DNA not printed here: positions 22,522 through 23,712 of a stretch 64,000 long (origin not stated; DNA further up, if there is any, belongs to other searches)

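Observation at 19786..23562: Low-GC island of four uncharacterised genes between the mobile element and core genome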

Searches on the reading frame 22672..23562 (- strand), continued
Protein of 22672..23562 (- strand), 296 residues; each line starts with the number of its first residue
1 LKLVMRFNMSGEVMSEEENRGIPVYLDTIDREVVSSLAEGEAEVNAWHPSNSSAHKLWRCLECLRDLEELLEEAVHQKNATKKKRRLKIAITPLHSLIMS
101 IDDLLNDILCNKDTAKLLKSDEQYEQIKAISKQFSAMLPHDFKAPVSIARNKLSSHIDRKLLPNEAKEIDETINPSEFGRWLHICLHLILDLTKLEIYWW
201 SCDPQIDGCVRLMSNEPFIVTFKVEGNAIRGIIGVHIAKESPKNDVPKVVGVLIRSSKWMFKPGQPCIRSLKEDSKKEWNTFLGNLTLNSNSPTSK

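Call 46: get_annotated_region(hit=H7, flank=6000)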
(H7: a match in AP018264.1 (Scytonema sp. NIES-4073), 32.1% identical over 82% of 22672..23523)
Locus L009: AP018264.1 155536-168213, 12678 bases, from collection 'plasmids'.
description: Scytonema sp. NIES-4073 plasmid plasmid1 DNA, complete genome
organism: Scytonema sp. NIES-4073 (NCBI taxid 2005464)
taxonomy: Bacteria; Cyanobacteriota; Cyanophyceae; Nostocales; Scytonemataceae; Scytonema; Scytonema sp. NIES-4073
host: -; source: -; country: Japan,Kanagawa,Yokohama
typing (MOB-suite, as given by PLSDB): conjugative; replicon rep_cluster_1671; relaxase MOBP; mating-pair formation MPF_T
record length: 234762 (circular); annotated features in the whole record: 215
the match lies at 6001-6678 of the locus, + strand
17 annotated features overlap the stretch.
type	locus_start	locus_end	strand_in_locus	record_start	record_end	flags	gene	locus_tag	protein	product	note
CDS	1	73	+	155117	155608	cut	-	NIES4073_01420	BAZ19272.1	hypothetical protein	-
CDS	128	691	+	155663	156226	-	-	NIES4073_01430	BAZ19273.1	hypothetical protein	-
CDS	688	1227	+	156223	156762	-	-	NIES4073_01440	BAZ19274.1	hypothetical protein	-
CDS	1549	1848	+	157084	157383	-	-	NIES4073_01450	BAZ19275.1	HNH endonuclease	-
CDS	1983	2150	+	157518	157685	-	-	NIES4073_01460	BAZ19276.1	hypothetical protein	-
CDS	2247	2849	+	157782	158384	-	-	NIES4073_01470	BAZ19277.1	hypothetical protein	-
CDS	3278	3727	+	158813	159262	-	-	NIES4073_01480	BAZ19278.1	hypothetical protein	-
CDS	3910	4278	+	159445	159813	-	-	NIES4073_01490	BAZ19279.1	hypothetical protein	-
CDS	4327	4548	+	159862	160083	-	-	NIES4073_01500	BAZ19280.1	hypothetical protein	-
CDS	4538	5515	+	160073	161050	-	-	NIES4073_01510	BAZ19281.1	hypothetical protein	-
CDS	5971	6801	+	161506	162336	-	-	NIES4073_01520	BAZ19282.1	hypothetical protein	-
CDS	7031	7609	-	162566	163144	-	-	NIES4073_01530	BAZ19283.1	hypothetical protein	-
CDS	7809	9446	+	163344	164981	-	-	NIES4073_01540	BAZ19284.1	hypothetical protein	-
CDS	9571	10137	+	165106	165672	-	-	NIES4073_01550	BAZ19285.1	hypothetical protein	-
CDS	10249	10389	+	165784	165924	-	-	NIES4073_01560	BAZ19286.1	hypothetical protein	-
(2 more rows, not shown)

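Call 51: search_solved_structures(query=A1, max_evalue=10, show_alignments=2)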
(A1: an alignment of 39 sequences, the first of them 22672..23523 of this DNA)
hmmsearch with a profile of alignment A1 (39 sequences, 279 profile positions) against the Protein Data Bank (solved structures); distinct sequences matched with E-value up to 10: 4.
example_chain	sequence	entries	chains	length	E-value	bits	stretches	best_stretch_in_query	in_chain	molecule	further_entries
4qhf_A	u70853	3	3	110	0.28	13.5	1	54-113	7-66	Uncharacterized protein MJ1213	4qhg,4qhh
4qhj_A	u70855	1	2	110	0.39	13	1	54-113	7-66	Uncharacterized protein MJ1213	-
9qwr_A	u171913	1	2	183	1.3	11.4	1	39-116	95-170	MICOS complex subunit MIC60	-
4oyd_B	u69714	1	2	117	4.7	9.5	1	46-122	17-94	Computationally designed Inhibitor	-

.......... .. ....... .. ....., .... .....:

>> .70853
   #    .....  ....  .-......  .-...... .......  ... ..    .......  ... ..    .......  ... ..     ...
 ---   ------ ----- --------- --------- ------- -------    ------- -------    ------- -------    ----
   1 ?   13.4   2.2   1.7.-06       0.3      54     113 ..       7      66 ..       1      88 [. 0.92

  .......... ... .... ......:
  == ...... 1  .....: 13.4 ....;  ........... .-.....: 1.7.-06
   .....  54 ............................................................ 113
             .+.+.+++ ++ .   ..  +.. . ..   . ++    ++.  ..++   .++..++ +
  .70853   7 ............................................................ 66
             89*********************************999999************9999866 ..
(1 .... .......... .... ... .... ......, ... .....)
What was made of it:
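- On HEPN superfamily (gene D): The profile search against PDB sequences found no HEPN chain (call 51).
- A profile search against PDB sequences found no HEPN protein (call 51).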

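Call 68: find_related_loci(query=A1, collection=genome_contigs, flank=6000)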
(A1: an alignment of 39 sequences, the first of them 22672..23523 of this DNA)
Query A1 (283 aa) in genome_contigs; peptide patterns used: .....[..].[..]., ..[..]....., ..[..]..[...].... (x = any residue, [..] = any of these).
24 stretches matched a pattern; 10 encode a relative of the query (tblastn E <= 1e-3); 10 distinct loci.
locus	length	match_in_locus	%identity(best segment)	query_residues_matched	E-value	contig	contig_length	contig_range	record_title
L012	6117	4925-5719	57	2-269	1e-97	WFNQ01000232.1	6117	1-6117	MAG: Thiomicrorhabdus sp. isolate S012_112 k151_54981, whole genome shotgun sequence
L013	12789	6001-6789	58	3-269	2e-101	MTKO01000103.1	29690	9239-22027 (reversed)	Candidatus Electrothrix aarhusensis isolate MCF Contig50, whole genome shotgun sequence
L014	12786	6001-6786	54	5-269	1e-90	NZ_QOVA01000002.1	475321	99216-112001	Edaphovirga cremea strain DSM 105170 Scaffold2, whole genome shotgun sequence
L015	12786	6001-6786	54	5-269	2e-87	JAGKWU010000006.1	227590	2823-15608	MAG: Cellvibrionaceae bacterium isolate H1_D7_003 H1_D7_003_5, whole genome shotgun sequence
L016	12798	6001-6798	46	4-269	2e-73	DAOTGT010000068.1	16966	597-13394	MAG TPA_asm: Candidatus Competibacter sp. isolate AMR_MDS_3070 NODE_4074_length_16966_cov_32.386967, whole genome shotgu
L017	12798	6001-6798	43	2-269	2e-73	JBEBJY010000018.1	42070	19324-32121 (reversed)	MAG: Burkholderiaceae bacterium isolate TF_9 NODE_384_length_42070_cov_12.631198, whole genome shotgun sequence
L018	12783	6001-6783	43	7-269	1e-67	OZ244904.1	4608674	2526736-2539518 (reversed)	MAG: Psychrosphaera sp. isolate 332ba503-bfd5-49a1-a89d-023a4e9fb656 genome assembly, chromosome: 1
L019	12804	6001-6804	39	1-269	5e-65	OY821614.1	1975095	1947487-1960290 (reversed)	MAG: Candidatus Thiodubiliella sp. isolate e076d8e5-72c3-4629-9f5b-69587cc203f0 genome assembly, chromosome: 1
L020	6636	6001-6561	57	1-189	5e-63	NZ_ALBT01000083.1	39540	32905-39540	Cellvibrio mixtus subsp. mixtus J3-8 Scaffold19_1, whole genome shotgun sequence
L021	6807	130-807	51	5-221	4e-61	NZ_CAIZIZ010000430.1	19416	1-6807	MAG: uncultured Lamprocystis sp. isolate Loc080925-5-5m_bin-0833, whole genome shotgun sequence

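Call 73: search_protein_families(library=pfam, alignment_id=A6, max_evalue=0.00001)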
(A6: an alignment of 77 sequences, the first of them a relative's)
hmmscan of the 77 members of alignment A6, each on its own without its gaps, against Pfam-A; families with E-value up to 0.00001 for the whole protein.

A. member 1, L012:1171-1962:+ (263 aa): 1 family
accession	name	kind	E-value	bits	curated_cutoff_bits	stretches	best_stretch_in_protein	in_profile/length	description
PF08238.18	Sel1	-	7.2e-34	115.4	30.7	2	94-128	2-36/36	Sel1 repeat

B. families by the number of members that match (of 77 scanned): 55 families (the first 25 are shown)
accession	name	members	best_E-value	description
PF00591.27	Glycos_transf_3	2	4e-94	Glycosyl transferase family, a/b domain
PF06296.18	RelE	2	7.2e-42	RelE toxin of RelE / RelB toxin-antitoxin system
PF02885.22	Glycos_trans_3N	2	4.6e-16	Glycosyl transferase family, helical bundle domain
PF01381.28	HTH_3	2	8.5e-09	Helix-turn-helix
PF00218.27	IGPS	1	1.2e-99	Indole-3-glycerol phosphate synthase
PF00425.24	Chorismate_bind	1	5.6e-94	chorismate binding enzyme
PF01571.26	GCV_T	1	9.7e-84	Aminomethyltransferase folate-binding domain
PF12835.12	Integrase_1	1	2.3e-71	Integrase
PF05816.16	TelA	1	6e-70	Toxic anion resistance protein (TelA)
PF00773.25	RNB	1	5.2e-54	RNB domain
PF13460.12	NAD_binding_10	1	1.1e-51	NAD(P)H-binding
PF04279.20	IspA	1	2.7e-51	Intracellular septation protein A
PF12834.13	Phage_int_SAM_2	1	6.3e-43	Phage integrase, N-terminal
PF04616.20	Glyco_hydro_43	1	6e-42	Glycosyl hydrolases family 43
PF01597.25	GCV_H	1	1.6e-38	Glycine cleavage H-protein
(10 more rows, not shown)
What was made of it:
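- On AbiU2 family: There is a single Sel1 gene, 3 kb upstream in L012, and a single N6_N4 methylase among 77 neighbours (call 73).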

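Call 85: fold_search(model_id=the predicted structure, library=viral)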
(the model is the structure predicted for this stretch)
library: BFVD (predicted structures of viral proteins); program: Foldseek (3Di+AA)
matches with E <= 10: 370; with E <= 0.001: 0
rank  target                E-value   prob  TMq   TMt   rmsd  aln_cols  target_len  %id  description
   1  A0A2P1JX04            1.9e-01  0.10  0.11  0.11  18.4       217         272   12  Uncharacterized protein [Mycobacterium phage Deby]
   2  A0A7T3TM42            2.6e-01  0.14  0.15  0.20  16.6       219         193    8  Uncharacterized protein [Serratia phage vB_SmaM_Yaphecito]
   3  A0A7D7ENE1            3.6e-01  0.10  0.12  0.08  19.6       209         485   12  (no name in the UniProt tables at hand)
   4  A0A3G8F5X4            5.1e-01  0.30  0.18  0.29  16.1       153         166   11  (no name in the UniProt tables at hand)
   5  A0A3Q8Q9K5            5.9e-01  0.44  0.22  0.34   7.8       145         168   14  Uncharacterized protein [Sulfolobales Beppu filamentous phage 1]
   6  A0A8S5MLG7            6.9e-01  0.16  0.16  0.25  13.2       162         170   20  Uncharacterized protein [Caudovirales sp. ct1Jx6]
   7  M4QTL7                7.6e-01  0.10  0.16  0.19  17.2       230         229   10  (no name in the UniProt tables at hand)
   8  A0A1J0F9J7            8.4e-01  0.13  0.16  0.14  13.7       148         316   10  (no name in the UniProt tables at hand)
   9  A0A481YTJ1            8.4e-01  0.12  0.16  0.11  26.0       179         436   16  Late transcription factor 3-like protein [Marseillevirus LCMAC101]
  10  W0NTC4                8.8e-01  0.09  0.18  0.15  19.3       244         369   11  2b protein [Tobacco rattle virus]
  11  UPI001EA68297         9.7e-01  0.12  0.12  0.18  14.2       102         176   11  (no name look-up for this kind of identifier)
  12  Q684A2                1.1e+00  0.35  0.17  0.38  10.2       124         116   13  (no name in the UniProt tables at hand)
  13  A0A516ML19            1.1e+00  0.14  0.20  0.28  25.5       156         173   11  (no name in the UniProt tables at hand)
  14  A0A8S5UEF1            1.1e+00  0.14  0.19  0.13  13.9       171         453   12  CDI toxin-like protein [Siphoviridae sp. ctdj515]
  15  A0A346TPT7            1.1e+00  0.09  0.20  0.20  19.4       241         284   10  ORF151 [Mythimna unipuncta nucleopolyhedrovirus]
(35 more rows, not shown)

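Call 86: search_protein_families(library=pfam, proteins=[L009:5971-6801:+, P0061, P0060, P0058, P0056, P0055, P0053, P0046, P0045, P0037], max_evalue=1)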
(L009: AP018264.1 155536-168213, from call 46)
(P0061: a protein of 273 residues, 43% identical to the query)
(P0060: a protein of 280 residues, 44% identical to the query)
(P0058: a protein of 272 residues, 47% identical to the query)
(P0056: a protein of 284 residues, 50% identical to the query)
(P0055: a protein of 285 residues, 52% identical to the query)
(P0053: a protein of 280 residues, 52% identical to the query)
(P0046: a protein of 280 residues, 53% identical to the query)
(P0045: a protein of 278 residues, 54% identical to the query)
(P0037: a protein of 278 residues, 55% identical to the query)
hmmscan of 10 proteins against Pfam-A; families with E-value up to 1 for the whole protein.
L009:5971-6801:+ (276 aa): 1 family
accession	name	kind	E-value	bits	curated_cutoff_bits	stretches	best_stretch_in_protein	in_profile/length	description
PF03081.22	Exo70_C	-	0.077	12.5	24.1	1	43-110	66-130/372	Exo70 exocyst complex subunit C-terminal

P0061 (273 aa): 4 families
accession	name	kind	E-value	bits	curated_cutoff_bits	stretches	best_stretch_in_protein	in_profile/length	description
PF13010.11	pRN1_helical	-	0.045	14.2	27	1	101-144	5-44/138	Primase helical domain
PF24611.2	Spectrin_Anc-1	-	0.068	13.9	33.2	0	46-84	41-79/115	Nuclear anchorage protein 1, spectrin-like repeat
PF15499.12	Peptidase_C98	-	0.095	12.8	27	1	40-157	3-118/272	Ubiquitin-specific peptidase-like, SUMO isopeptidase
PF14355.11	Abi_C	-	0.12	12.9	24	0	126-157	40-76/83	Abortive infection C-terminus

P0060 (280 aa): 1 family
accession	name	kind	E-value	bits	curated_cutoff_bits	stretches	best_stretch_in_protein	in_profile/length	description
PF25195.1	DPC2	-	0.22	12.4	70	1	53-88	19-55/105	Diatom pyrenoid component 2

P0058 (272 aa): 1 family
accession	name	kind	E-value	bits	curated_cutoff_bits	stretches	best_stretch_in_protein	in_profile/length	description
PF09432.15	THP2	-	0.028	14.9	28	1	83-139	12-66/129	Tho complex subunit THP2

P0056 (284 aa): 0 families

P0055 (285 aa): 1 family
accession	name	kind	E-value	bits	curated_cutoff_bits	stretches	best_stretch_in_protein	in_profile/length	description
PF17792.6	ThiD2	-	0.034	15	23.5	1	53-120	9-80/124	ThiD2 family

P0053 (280 aa): 0 families

P0046 (280 aa): 1 family
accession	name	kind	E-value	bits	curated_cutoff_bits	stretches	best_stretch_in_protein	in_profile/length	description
PF01031.25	Dynamin_M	-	0.026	14.2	28.5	1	80-166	109-194/287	Dynamin central region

P0045 (278 aa): 1 family
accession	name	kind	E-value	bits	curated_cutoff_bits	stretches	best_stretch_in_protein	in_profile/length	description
PF14304.11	CSTF_C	-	0.088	12.9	24.3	1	121-139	21-39/41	Transcription termination and cleavage factor C-terminal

P0037 (278 aa): 3 families
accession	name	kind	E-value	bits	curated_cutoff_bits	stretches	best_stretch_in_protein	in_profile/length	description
PF17541.7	TssC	-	0.013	14.9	25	1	43-145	56-154/430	Type VI secretion system, TssC, VipB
PF06476.17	DUF1090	-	0.021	15.3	24.4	1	39-141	10-103/110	Protein of unknown function (DUF1090)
PF12489.13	ARA70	-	0.5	10.9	23.6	0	37-89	42-95/131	Nuclear coactivator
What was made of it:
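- Abi_C is hit at the motif region of P0061 (call 86).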

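Call 92: find_related_loci(query=A1, collection=viral_contigs, flank=6000)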
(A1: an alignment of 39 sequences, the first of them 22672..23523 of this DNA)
Query A1 (283 aa) in viral_contigs; peptide patterns used: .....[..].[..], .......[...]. (x = any residue, [..] = any of these).
26 stretches matched a pattern, but none encodes a relative of the query by tblastn (E <= 1e-3).

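Call 97: find_encoding_contigs(protein=P0011, flank=8000, max_places=2)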
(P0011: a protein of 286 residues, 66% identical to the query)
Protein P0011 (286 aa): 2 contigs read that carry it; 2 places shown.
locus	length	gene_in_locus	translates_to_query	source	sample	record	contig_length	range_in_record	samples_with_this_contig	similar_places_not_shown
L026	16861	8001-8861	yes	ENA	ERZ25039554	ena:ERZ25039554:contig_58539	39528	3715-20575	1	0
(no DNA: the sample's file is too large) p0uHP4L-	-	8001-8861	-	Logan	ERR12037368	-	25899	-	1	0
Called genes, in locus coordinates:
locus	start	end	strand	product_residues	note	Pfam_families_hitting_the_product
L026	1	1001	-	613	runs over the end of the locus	-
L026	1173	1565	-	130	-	-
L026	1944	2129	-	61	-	-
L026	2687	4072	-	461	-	PF18982:JetA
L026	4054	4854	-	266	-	PF26109:WHD_BrxR, PF13280:WYL, PF26107:BrxR_CTD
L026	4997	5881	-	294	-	-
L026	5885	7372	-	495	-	PF00515:TPR_1 (faint), PF07719:TPR_2 (faint), PF13374:TPR_10 (faint), PF13424:TPR_12 (faint), PF14559:TPR_19 (faint)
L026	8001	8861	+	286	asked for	-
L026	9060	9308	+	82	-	-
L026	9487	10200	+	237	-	-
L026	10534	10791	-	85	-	-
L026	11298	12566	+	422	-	PF01555:N6_N4_Mtase (faint)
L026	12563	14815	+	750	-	PF13589:HATPase_c_3, PF02518:HATPase_c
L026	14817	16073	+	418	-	-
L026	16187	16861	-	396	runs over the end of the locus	PF06527:TniQ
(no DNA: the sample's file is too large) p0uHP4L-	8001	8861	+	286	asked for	-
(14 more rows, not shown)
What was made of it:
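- D is HEPN-like, and its relatives sit in defence islands (call 97).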

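Call 98: search_protein_families(library=padloc, proteins=[L008:7962-8831:+], max_evalue=0.01)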
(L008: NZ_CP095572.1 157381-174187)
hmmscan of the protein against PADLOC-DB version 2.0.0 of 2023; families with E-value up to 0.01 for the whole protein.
L008:7962-8831:+ (289 aa): 1 family
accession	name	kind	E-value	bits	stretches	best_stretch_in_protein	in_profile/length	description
PDLC00535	JetA2|JetA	-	0.0095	13.2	0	71-140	88-157/487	DUF2397 domain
